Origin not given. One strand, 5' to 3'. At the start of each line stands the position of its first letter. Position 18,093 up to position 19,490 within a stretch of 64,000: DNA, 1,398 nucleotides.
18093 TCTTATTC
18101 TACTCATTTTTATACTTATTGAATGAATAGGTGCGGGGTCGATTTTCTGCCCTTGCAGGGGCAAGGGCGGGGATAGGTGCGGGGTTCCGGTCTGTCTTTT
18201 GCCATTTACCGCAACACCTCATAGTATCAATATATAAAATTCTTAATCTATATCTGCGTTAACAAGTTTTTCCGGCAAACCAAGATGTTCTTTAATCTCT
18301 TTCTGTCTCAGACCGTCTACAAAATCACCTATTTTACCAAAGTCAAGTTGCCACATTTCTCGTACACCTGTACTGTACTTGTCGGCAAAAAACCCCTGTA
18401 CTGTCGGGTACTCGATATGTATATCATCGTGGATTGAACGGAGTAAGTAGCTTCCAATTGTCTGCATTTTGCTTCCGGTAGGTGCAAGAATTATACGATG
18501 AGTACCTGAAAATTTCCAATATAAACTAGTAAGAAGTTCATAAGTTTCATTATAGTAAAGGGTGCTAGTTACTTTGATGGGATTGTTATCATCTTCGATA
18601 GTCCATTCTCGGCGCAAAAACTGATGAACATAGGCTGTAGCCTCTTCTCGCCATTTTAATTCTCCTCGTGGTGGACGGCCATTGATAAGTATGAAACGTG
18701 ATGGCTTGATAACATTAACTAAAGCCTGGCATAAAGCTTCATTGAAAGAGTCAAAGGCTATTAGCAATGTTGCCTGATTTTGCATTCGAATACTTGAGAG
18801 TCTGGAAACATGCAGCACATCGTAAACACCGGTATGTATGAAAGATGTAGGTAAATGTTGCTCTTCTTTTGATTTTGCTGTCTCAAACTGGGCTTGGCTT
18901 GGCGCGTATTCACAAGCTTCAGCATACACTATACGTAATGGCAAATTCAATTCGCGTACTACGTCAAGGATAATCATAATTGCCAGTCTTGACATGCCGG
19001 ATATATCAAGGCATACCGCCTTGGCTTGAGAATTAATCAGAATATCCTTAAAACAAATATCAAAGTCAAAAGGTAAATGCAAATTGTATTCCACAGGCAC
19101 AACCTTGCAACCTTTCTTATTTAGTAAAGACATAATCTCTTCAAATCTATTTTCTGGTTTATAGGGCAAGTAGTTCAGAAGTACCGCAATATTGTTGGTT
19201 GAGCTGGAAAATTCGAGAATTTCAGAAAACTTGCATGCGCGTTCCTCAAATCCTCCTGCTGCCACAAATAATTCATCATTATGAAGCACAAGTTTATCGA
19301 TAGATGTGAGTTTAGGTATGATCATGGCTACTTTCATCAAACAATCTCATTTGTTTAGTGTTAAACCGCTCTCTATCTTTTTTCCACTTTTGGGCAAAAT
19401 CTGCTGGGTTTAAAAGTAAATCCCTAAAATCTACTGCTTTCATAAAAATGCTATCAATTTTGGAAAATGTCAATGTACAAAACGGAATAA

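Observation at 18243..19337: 365-aa operon partner with no recognisable family but two Rossmann/CARF-like motif pairs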

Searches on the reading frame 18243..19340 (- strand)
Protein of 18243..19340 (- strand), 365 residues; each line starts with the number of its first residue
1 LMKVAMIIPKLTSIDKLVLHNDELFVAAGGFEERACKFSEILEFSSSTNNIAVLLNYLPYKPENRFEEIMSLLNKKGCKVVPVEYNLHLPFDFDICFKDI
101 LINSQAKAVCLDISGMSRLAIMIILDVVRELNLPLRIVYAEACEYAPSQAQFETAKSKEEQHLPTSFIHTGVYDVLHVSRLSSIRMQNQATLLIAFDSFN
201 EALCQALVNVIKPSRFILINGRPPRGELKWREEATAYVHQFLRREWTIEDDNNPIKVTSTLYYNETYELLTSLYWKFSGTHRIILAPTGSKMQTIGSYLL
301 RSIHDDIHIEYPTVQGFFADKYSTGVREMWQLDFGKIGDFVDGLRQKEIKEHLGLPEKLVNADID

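Call 6: search_protein_families(library=pfam, proteins=[window:18243-19340:-], max_evalue=1)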
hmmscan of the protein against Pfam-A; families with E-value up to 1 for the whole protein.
window:18243-19340:- (365 aa): 0 families

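Call 7: search_protein_families(library=padloc, proteins=[window:18243-19340:-], max_evalue=1)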
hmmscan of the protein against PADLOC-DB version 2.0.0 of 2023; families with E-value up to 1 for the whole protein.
window:18243-19340:- (365 aa): 11 families
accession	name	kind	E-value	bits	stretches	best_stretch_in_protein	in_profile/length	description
PDLC01917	CARF6--CARF_CARF_CARF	-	1.6e-15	55.1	1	14-333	9-301/308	-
PDLC01922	CARF6--CARF_CARF_CARF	-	7.9e-10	36.6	1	24-330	17-289/295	-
PDLC01915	CARF6--CARF_CARF_CARF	-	3.1e-08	31.4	2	266-309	225-268/297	-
PDLC01911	CARF6--CARF_CARF_CARF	-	2.7e-07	28.3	1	65-314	68-300/325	-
PDLC01914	CARF6--CARF_CARF_CARF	-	4.4e-06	24.3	1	100-159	89-148/311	-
PDLC01913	CARF6--CARF_CARF_CARF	-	3.3e-05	21.2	1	97-300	77-267/305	-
PDLC01921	CARF6--CARF_CARF_CARF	-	6.4e-05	20.4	1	21-233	14-201/298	-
PDLC01920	CARF6--CARF_CARF_CARF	-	0.00032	18.2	1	106-301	79-262/297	-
PDLC01924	CARF6--CARF_CARF_CARF_TM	-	0.001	16.9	1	15-304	14-263/294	-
PDLC01916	CARF6--CARF_CARF_CARF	-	0.0028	14.8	1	273-317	278-320/345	-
PDLC01910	CARF6--CARF_CARF_CARF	-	0.013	12.6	0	22-56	28-62/348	-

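Call 11: find_homologous_proteins(query=window:18243-19340:-)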
Query window:18243-19340:- (365 aa): 225 proteins with E <= 0.001 among 3038 candidates; the best 120 are listed.
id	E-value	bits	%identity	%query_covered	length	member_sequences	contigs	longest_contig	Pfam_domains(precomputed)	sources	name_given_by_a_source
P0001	1.8e-243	825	100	100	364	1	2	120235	-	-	-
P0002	8.2e-218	741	90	100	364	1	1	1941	-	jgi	jgi:hypothetical protein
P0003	1.0e-208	711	86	99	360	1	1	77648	-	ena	-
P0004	1.4e-208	711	86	100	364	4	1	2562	-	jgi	jgi:hypothetical protein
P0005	1.2e-206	704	86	99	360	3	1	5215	-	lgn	-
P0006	2.4e-204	697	83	100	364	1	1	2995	-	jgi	jgi:hypothetical protein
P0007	2.1e-199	680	81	100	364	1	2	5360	-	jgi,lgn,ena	-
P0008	2.7e-188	644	80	99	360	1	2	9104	-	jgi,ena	-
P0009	1.5e-179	615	75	99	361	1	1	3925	-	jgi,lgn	jgi:hypothetical protein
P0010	8.7e-176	603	73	99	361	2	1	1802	-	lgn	-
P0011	7.3e-175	600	74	99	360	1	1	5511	-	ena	-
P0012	1.5e-174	599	73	98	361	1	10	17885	-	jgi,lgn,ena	-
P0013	3.9e-173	594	73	98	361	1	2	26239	-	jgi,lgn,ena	-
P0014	7.2e-170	583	73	99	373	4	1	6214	-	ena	-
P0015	6.7e-167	574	71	99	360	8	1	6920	-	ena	-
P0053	5.9e-144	498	61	99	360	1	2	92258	-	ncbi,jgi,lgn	-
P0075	4.0e-81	291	42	96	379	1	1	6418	PF19810.6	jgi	jgi:hypothetical protein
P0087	6.1e-78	281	41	94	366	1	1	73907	-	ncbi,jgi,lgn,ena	ncbi:MAG TPA: hypothetical protein VGF48_10515 [Thermoanaerobaculia bacterium]|jgi:hypothetical prot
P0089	1.4e-77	280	41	100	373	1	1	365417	-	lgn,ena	-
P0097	1.1e-75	274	40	95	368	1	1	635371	-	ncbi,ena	-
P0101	6.8e-74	268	41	97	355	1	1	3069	PF19810.6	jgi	jgi:hypothetical protein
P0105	1.1e-72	264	39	98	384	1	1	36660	-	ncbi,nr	ncbi:MAG: hypothetical protein LC803_09640 [Acidobacteria bacterium]|nr:hypothetical protein [Acidob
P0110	4.3e-71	258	38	93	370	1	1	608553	-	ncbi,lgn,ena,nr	ncbi:MAG TPA: hypothetical protein VJU84_16210 [Pyrinomonadaceae bacterium]|nr:hypothetical protein 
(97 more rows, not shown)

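Call 20: search_solved_structures(query=A1, max_evalue=10, show_alignments=2)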
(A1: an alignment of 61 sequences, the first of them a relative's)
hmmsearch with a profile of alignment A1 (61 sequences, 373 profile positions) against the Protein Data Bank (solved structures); distinct sequences matched with E-value up to 10: 5.
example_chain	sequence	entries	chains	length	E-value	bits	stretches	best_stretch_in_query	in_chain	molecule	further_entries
4zv6_B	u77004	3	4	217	0.17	14.1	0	25-78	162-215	Octarellin V.1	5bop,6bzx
1sbo_A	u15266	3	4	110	0.58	12.3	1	87-123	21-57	Putative anti-sigma factor antagonist TM1442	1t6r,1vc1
3u4a_A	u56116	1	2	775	1.1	11.4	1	186-235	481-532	JMB19063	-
3u48_A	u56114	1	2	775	1.1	11.4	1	186-235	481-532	JMB19063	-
5mgz_A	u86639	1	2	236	1.6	10.8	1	135-170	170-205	8-demethylnovobiocic acid C(8)-methyltransferase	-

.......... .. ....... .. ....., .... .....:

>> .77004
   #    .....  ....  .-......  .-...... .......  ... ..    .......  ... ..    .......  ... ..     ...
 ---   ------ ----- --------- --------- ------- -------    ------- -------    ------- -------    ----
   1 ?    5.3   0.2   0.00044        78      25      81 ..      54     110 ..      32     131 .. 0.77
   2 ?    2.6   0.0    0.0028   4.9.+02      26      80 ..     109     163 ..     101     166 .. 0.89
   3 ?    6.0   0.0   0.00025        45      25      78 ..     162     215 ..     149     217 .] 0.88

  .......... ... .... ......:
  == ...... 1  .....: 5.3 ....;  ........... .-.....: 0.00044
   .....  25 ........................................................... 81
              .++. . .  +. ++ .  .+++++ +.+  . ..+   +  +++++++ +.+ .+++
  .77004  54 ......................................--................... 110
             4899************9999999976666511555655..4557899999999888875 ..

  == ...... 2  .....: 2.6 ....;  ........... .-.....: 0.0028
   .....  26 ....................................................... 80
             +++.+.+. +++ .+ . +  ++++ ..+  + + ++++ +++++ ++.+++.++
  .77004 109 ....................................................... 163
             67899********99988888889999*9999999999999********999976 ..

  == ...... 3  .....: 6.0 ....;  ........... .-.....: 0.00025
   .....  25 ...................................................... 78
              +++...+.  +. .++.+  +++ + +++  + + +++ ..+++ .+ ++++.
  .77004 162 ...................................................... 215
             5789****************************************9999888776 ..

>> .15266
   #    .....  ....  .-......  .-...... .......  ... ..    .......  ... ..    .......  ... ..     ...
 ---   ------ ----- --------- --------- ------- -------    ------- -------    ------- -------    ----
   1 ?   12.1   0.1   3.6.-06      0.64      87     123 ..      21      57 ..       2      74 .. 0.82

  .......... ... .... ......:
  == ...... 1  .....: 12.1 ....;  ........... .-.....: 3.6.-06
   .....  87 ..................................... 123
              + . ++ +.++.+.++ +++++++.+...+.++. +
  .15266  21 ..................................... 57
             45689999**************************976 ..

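Call 21: search_protein_families(library=pfam, alignment_id=A1, max_evalue=1)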
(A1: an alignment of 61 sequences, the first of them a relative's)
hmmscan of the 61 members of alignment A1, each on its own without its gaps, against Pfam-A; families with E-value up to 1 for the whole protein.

A. member 1, P0001 (364 aa): 0 families

B. families by the number of members that match (of 61 scanned): 13 families
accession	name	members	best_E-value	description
PF19810.5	HFX_2341_N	23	4.4e-05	HFX_2341-like, N-terminal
PF01012.27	ETF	1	0.00016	Electron transfer flavoprotein domain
PF22662.2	Csa3_N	1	0.011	Csa3 CRISPR-associated Rossmann-like domain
PF13676.11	TIR_2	1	0.028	TIR domain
PF12740.14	PETase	1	0.033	PET hydrolase-like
PF08918.16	PhoQ_Sensor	1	0.041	PhoQ Sensor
PF01094.35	ANF_receptor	1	0.067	Receptor family ligand binding region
PF09353.15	DUF1995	1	0.075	Domain of unknown function (DUF1995)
PF14023.12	Bestrophin-like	1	0.083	Bestrophin-like domain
PF24795.1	WDR62-MABP1_CC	1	0.11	WRD62/MABP1 coiled-coil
PF04022.17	Staphylcoagulse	1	0.18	Staphylocoagulase repeat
PF17688.6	DUF5536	1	0.19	Family of unknown function (DUF5536)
PF14248.12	DUF4345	1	0.23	Domain of unknown function (DUF4345)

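Call 22: find_encoding_contigs(protein=P0097, flank=10000, max_places=2)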
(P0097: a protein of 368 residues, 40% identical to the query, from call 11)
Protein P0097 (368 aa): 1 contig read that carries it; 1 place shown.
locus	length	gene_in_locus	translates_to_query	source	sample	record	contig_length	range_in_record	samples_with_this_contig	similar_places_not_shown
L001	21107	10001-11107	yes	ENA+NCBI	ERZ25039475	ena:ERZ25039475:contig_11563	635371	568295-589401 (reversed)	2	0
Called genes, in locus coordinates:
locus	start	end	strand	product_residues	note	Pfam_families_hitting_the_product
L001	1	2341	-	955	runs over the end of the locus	PF03150:CCP_MauG (weak)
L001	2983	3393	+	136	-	PF03965:Penicillinase_R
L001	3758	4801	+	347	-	-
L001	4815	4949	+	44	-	-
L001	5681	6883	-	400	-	PF12307:DUF3631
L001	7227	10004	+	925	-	PF24389:ORC-CDC6-like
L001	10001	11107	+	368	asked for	-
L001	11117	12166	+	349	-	PF02511:Thy1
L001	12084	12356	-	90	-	-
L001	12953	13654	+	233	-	-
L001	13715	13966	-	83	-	-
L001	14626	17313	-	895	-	PF13575:DUF4135, PF05147:LANC_like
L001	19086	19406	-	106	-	-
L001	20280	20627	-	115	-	-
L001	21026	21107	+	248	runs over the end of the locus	PF03458:Gly_transporter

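Call 23: find_encoding_contigs(protein=P0053, flank=10000, max_places=2)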
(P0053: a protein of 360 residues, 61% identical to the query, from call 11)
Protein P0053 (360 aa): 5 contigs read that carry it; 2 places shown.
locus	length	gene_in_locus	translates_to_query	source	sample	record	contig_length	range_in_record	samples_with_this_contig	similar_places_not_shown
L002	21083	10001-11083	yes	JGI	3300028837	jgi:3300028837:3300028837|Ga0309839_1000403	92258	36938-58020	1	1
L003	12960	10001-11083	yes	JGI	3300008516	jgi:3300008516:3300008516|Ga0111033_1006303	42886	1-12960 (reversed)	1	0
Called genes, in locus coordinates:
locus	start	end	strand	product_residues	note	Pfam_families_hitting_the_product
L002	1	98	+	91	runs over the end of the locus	PF00936:BMC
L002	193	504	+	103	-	PF03319:EutN_CcmL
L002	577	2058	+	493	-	PF00171:Aldedh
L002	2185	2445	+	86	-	PF03319:EutN_CcmL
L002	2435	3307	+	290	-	PF02502:LacAB_rpiB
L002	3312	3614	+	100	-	PF03319:EutN_CcmL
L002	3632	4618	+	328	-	PF00596:Aldolase_II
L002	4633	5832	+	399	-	-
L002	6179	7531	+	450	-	PF01555:N6_N4_Mtase (weak), PF01170:UPF0020 (weak), PF02086:MethyltransfD12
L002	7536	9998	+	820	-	PF00069:Pkinase, PF24389:ORC-CDC6-like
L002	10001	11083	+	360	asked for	-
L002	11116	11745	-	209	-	-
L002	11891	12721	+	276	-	PF07719:TPR_2 (faint), PF05036:SPOR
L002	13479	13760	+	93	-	-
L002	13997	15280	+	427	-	PF12796:Ank_2, PF00023:Ank, PF13637:Ank_4, PF12796:Ank_2, PF12796:Ank_2, PF13637:Ank_4, PF13637:Ank_4, PF13857:Ank_5, +9 more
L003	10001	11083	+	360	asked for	-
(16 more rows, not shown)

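Call 25: find_encoding_contigs(protein=P0110, flank=10000, max_places=2)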
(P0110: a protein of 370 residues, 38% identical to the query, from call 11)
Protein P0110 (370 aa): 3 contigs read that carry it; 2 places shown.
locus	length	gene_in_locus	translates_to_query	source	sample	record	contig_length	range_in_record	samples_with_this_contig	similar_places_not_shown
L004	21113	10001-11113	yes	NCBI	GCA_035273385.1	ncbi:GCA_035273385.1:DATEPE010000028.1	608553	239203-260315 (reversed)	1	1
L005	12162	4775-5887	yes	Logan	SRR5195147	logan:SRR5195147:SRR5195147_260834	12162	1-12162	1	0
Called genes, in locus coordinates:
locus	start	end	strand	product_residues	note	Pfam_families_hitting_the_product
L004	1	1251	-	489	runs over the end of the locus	PF00939:Na_sulph_symp, PF03600:CitMHS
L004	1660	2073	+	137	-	PF13441:Gly-zipper_YMGG (weak)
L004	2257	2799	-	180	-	-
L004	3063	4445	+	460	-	PF00291:PALP, PF00571:CBS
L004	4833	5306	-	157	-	PF00186:DHFR_1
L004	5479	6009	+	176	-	PF22769:DCD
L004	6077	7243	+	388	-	PF01555:N6_N4_Mtase, PF01170:UPF0020 (weak)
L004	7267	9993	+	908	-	PF00069:Pkinase (weak), PF24389:ORC-CDC6-like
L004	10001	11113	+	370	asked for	-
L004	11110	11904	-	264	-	PF00303:Thymidylat_synt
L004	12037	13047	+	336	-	PF03447:NAD_binding_3, PF00742:Homoserine_dh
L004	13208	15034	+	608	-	PF09423:PhoD (weak)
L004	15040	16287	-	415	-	PF00155:Aminotran_1_2, PF00266:Aminotran_5, PF01041:DegT_DnrJ_EryC1 (weak), PF01053:Cys_Met_Meta_PP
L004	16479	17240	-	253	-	PF07589:PEP_exosort_dom (weak)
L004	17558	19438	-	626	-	-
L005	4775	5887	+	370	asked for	-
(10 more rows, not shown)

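Call 26: find_encoding_contigs(protein=P0089, flank=10000, max_places=2)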
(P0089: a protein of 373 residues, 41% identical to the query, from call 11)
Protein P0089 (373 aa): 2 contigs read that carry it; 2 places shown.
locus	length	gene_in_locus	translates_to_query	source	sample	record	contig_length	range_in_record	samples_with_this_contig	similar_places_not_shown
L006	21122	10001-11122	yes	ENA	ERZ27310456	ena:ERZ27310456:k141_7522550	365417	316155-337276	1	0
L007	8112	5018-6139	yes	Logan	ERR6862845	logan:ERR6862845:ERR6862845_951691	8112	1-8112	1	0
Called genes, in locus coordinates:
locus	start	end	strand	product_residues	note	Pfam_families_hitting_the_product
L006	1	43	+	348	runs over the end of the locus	PF00248:Aldo_ket_red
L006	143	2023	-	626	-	PF03717:PBP_dimer, PF00905:Transpeptidase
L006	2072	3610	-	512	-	PF01541:GIY-YIG, PF27096:UvrC_M (faint), PF02151:UVR, PF08459:UvrC_RNaseH_dom, PF12826:HHH_2, PF14520:HHH_5 (weak)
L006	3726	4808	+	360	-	PF00890:FAD_binding_2 (weak), PF01266:DAO (weak), PF01494:FAD_binding_3, PF03486:HI0933_like (faint), PF07992:Pyr_redox_2 (weak), PF12831:FAD_oxidored (weak), PF13450:NAD_binding_8 (faint)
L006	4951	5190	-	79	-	-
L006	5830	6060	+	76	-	-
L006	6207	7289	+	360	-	PF01170:UPF0020 (faint), PF01555:N6_N4_Mtase (weak)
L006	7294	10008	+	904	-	PF00069:Pkinase, PF07714:PK_Tyr_Ser-Thr, PF24389:ORC-CDC6-like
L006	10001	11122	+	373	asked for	-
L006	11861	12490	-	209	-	-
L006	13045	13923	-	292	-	PF00763:THF_DHG_CYH, PF02882:THF_DHG_CYH_C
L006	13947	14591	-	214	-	PF04028:DUF374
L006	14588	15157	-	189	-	PF02441:Flavoprotein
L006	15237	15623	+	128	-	PF00903:Glyoxalase, PF13669:Glyoxalase_4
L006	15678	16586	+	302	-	PF00768:Peptidase_S11, PF02113:Peptidase_S13 (faint), PF13354:Beta-lactamase2 (faint)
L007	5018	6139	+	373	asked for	-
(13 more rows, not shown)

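Call 27: predict_structure(alignment_id=A1)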
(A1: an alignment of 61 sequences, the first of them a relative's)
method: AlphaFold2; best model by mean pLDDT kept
length: 364 residues; sequences in the alignment: 61
mean_pLDDT: 88.8   pTM: 0.90
mean pLDDT of the five models: 88.8, 88.4, 85.7, 84.6, 82.1
residues with pLDDT >= 90: 233; 70-90: 105; 50-70: 19; < 50: 7
segments of 3 or more residues with pLDDT < 50: 1-3, 168-171
pLDDT, mean of each block of 10 residues (from residue 1): 69 96 95 96 88 95 96 97 93 97 98 96 98 98 92 89 66 77 73 83 77 87 90 88 80 91 96 93 91 97 92 73 95 97 91 76 65
secondary structure, 60 per line:
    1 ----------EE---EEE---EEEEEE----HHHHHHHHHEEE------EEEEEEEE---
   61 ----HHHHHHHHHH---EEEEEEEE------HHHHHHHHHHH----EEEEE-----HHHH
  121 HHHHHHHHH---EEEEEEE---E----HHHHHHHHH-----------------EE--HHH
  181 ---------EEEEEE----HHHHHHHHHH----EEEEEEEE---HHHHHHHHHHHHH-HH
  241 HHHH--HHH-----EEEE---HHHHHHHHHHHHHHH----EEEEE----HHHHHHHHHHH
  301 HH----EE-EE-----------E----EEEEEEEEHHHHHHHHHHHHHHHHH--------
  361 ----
elements in order: E16-18 E22-27 H32-40 E41-43 E50-57 H65-74 E78-85 H92-102 E107-111 H117-129 E133-139 H148-156 E190-195 H200-209 E214-221 H225-237 H239-244 E255-258 H262-276 E281-285 H290-302 E328-335 H336-352

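Call 30: fold_search(model_id=the predicted structure, library=pdb)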
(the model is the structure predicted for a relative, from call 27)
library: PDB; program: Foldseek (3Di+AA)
matches with E <= 10: 1381; with E <= 0.001: 18
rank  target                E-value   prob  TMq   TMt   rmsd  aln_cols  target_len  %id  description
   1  7tth_A                1.3e-05  0.97  0.22  0.11  18.1       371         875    9  Human potassium-chloride cotransporter 1 in inward-open state (released 2022-06-29)
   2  7aip_A                2.8e-05  0.96  0.21  0.10  17.2       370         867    6  Structure of Human Potassium Chloride Transporter KCC1 in NaCl (Reference Map) (released 2021-06-02)
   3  6m22_A                3.4e-05  0.98  0.23  0.11  17.6       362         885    7  KCC3 bound with DIOA (released 2020-11-04)
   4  7air_A                5.4e-05  0.93  0.22  0.10  17.6       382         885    9  Structure of Human Potassium Chloride Transporter KCC1 in NaCl (Subclass 2) (released 2021-06-02)
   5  4x7g                  5.8e-05  0.92  0.19  0.25  15.6       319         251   11  CobK precorrin-6A reductase (released 2016-01-20)
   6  7aiq_A                9.3e-05  0.90  0.22  0.11  19.2       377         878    8  Structure of Human Potassium Chloride Transporter KCC1 in NaCl (Subclass 1) (released 2021-06-02)
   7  8fwj_A                2.1e-04  0.60  0.18  0.13  20.6       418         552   10  Structure of dodecameric KaiC-RS-S413E/S414E complexed with KaiB-RS solved by cryo-EM (released 2023-03-22)
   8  8zn6_K                2.7e-04  0.57  0.18  0.15  20.1       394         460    8  Crystal Structure of Designed Clock Protein KaiC (released 2025-04-16)
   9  8vpp_A                3.1e-04  0.77  0.21  0.10  18.9       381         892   10  Phosphorylated human NCC in complex with chlorthalidone (released 2024-09-04)
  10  3g40                  3.9e-04  0.90  0.22  0.29  17.1       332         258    9  Crystal structure of the cytoplasmic domain of a prokaryotic cation chloride cotransporter (released 2009-04-28)
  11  8zn5_F                5.3e-04  0.35  0.17  0.15  20.0       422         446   11  Crystal Structure of Designed Clock Protein KaiC (released 2025-04-16)
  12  7v3x_A                6.0e-04  0.51  0.18  0.15  20.0       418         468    9  Crystal Structure of Cyanobacterial Circadian Clock Protein KaiC (released 2022-04-27)
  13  3hxm_A                6.3e-04  0.25  0.16  0.10  21.3       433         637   12  Structure of an argonaute complexed with guide DNA and target RNA duplex containing two mismatches. (released 2009-10-06)
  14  8db3_A                8.0e-04  0.47  0.18  0.16  21.3       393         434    9  Crystal structure of KaiC with truncated C-terminal coiled-coil domain (released 2023-03-22)
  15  9w3u_A                8.5e-04  0.98  0.37  0.21  19.7       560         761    7  Structure of Csm6 from Actinomyces procaprae (released 2026-03-04)
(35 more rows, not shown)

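Call 31: search_protein_families(library=pfam, proteins=[P0075, P0101, P0087, P0105, P0110, P0097], max_evalue=1)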
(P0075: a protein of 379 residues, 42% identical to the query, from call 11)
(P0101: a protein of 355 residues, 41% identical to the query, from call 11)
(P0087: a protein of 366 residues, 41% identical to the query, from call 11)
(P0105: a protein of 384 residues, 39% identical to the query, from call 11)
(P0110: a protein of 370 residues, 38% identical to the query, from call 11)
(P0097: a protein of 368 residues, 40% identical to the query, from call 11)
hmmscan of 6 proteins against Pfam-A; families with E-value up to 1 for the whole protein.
P0075 (379 aa): 3 families
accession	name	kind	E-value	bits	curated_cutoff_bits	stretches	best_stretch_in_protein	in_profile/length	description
PF19810.5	HFX_2341_N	-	4.4e-05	24.4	30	1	24-146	2-120/120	HFX_2341-like, N-terminal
PF01094.35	ANF_receptor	-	0.067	12.7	25.4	1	38-125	110-196/353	Receptor family ligand binding region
PF17688.6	DUF5536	-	0.19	11.8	25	1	223-282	26-83/214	Family of unknown function (DUF5536)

P0101 (355 aa): 1 family
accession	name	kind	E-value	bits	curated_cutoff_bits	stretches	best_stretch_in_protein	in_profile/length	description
PF19810.5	HFX_2341_N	-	0.00018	22.4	30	1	66-142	45-120/120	HFX_2341-like, N-terminal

P0087 (366 aa): 1 family
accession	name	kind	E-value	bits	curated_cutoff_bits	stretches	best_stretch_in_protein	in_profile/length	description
PF04022.17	Staphylcoagulse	-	0.18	11.8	19.7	1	253-264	15-26/27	Staphylocoagulase repeat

P0105 (384 aa): 0 families

P0110 (370 aa): 2 families
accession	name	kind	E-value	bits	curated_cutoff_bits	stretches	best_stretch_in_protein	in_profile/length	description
PF19810.5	HFX_2341_N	-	0.0061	17.4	30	1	28-149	2-119/120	HFX_2341-like, N-terminal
PF22662.2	Csa3_N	-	0.011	16.2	27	1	29-130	3-105/120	Csa3 CRISPR-associated Rossmann-like domain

P0097 (368 aa): 1 family
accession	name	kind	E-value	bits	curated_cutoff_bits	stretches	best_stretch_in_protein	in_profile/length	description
PF19810.5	HFX_2341_N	-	0.00064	20.6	30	1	56-149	26-120/120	HFX_2341-like, N-terminal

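Call 32: search_protein_families(library=ncbifam, proteins=[window:18243-19340:-], max_evalue=0.1)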
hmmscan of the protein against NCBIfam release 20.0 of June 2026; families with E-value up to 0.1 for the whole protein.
window:18243-19340:- (365 aa): 0 families
